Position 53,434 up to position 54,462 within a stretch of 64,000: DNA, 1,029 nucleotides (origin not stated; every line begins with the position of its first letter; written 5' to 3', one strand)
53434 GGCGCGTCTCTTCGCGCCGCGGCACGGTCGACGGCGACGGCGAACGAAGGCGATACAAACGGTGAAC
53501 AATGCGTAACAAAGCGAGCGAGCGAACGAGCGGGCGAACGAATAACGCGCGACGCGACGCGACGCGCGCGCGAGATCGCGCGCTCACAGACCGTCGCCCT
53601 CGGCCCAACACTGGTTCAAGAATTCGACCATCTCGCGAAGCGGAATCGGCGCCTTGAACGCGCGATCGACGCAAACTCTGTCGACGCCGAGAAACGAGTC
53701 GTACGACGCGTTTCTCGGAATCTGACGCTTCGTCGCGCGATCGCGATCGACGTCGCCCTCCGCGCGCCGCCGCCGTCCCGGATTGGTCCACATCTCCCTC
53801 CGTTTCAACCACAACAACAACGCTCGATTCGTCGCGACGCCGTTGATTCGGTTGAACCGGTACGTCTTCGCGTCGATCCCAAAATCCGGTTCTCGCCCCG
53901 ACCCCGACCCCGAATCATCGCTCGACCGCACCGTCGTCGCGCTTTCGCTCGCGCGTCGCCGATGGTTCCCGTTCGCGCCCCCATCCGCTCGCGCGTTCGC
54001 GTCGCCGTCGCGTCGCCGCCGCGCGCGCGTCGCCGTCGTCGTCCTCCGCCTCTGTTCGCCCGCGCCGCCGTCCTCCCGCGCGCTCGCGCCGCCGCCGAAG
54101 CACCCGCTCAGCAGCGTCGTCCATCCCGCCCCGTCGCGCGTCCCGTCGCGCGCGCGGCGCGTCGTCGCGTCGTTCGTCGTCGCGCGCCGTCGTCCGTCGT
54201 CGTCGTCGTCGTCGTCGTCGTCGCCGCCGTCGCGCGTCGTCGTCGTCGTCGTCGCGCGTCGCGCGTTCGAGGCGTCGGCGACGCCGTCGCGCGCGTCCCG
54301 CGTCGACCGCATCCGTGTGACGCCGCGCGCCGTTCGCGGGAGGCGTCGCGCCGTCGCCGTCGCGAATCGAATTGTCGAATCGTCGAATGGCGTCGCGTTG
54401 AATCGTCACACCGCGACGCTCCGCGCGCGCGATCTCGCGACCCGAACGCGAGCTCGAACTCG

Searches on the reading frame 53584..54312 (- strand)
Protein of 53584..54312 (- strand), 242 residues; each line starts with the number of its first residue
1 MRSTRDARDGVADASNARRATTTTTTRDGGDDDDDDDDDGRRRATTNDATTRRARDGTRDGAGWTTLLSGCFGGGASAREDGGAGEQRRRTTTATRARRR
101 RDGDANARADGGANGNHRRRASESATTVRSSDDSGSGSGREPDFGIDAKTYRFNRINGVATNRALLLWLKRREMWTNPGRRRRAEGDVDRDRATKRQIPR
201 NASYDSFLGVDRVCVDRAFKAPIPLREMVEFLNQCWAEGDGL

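Call 83: search_protein_families(library=pfam, proteins=[window:53584-54312:-], max_evalue=0.001)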
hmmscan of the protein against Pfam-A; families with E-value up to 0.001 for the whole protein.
window:53584-54312:- (242 aa): 1 family
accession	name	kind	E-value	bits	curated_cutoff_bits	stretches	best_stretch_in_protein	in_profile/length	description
PF13259.11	clamp_Gag1-like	-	5.2e-06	27.2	22.8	1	157-238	34-136/141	Gag1-like, clamp domain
